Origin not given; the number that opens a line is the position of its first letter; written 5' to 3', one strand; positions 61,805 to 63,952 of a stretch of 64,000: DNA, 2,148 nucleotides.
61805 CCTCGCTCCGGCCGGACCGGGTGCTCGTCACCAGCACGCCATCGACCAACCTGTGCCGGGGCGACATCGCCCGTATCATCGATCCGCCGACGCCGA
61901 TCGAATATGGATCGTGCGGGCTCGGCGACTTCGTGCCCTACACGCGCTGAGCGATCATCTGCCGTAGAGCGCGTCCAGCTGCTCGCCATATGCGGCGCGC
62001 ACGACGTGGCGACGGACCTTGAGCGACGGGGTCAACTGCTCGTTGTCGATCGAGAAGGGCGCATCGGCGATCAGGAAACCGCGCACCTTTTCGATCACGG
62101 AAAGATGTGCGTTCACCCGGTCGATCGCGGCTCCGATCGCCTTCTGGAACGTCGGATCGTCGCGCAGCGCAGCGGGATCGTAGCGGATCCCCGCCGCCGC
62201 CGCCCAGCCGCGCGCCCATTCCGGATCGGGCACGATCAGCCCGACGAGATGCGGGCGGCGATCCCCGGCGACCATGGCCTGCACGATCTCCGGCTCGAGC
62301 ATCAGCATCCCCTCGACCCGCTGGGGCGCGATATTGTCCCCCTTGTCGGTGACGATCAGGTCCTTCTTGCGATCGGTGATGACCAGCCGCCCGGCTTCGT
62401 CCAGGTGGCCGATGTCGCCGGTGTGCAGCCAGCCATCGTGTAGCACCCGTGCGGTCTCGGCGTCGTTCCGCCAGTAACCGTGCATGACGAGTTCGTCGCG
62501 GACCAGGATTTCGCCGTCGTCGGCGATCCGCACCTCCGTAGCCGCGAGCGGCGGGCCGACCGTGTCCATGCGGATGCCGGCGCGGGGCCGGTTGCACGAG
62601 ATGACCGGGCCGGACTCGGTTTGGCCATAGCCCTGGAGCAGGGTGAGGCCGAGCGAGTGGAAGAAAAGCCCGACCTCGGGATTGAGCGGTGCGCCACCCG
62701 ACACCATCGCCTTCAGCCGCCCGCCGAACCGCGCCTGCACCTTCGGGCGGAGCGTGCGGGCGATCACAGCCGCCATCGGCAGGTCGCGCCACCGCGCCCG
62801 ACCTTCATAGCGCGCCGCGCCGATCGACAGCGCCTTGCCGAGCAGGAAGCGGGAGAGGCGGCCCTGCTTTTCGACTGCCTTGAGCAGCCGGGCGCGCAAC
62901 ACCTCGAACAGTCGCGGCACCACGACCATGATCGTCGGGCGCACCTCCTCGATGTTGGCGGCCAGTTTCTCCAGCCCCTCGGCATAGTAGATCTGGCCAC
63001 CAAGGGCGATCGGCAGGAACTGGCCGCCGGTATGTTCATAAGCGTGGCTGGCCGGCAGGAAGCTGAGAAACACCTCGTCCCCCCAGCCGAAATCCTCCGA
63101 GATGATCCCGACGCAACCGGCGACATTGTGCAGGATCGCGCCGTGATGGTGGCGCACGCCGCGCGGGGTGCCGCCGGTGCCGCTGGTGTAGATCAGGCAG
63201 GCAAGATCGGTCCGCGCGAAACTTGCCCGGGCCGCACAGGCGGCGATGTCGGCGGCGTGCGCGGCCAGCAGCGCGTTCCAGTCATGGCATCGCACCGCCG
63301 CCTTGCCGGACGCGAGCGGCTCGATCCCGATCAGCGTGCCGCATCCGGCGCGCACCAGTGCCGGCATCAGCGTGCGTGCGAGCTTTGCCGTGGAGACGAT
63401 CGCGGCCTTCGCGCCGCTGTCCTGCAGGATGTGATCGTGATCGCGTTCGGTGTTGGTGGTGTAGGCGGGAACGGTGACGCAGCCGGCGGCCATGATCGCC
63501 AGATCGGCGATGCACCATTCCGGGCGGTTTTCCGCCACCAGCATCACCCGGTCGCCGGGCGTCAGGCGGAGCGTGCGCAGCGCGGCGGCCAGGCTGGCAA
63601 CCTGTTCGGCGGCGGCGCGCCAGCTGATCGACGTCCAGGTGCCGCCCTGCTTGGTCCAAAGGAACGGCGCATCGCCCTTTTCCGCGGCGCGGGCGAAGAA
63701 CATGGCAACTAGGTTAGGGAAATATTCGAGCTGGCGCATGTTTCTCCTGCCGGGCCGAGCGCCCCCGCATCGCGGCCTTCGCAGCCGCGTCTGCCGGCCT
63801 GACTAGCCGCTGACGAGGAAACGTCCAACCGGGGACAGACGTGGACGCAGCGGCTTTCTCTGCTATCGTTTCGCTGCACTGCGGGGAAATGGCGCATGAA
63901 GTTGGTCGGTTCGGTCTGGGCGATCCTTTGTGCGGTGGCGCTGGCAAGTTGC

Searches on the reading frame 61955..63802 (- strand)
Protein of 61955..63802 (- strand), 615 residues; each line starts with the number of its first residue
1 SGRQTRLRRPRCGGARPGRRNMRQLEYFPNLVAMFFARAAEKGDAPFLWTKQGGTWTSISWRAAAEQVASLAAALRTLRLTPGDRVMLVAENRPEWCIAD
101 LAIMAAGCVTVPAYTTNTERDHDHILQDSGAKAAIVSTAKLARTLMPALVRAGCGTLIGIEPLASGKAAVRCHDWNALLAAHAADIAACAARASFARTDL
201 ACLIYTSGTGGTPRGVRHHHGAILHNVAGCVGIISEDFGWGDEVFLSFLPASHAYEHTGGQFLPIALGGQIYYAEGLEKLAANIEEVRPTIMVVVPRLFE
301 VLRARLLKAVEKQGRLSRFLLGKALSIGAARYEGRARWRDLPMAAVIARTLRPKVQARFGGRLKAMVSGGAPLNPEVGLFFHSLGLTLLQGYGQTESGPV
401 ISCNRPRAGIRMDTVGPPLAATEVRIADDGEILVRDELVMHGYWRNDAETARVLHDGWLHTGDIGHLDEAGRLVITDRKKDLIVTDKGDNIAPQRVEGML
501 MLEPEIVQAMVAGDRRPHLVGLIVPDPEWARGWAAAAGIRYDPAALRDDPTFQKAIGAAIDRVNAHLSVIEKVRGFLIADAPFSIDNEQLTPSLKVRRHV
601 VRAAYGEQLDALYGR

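Call 57: search_protein_families(library=pfam, proteins=[window:61955-63802:-], max_evalue=0.00001)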
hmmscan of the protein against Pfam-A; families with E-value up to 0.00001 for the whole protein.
window:61955-63802:- (615 aa): 1 family
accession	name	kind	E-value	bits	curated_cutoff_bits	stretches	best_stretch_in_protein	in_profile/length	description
PF00501.34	AMP-binding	-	4.3e-75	253.4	29.9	1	35-444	1-384/384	AMP-binding enzyme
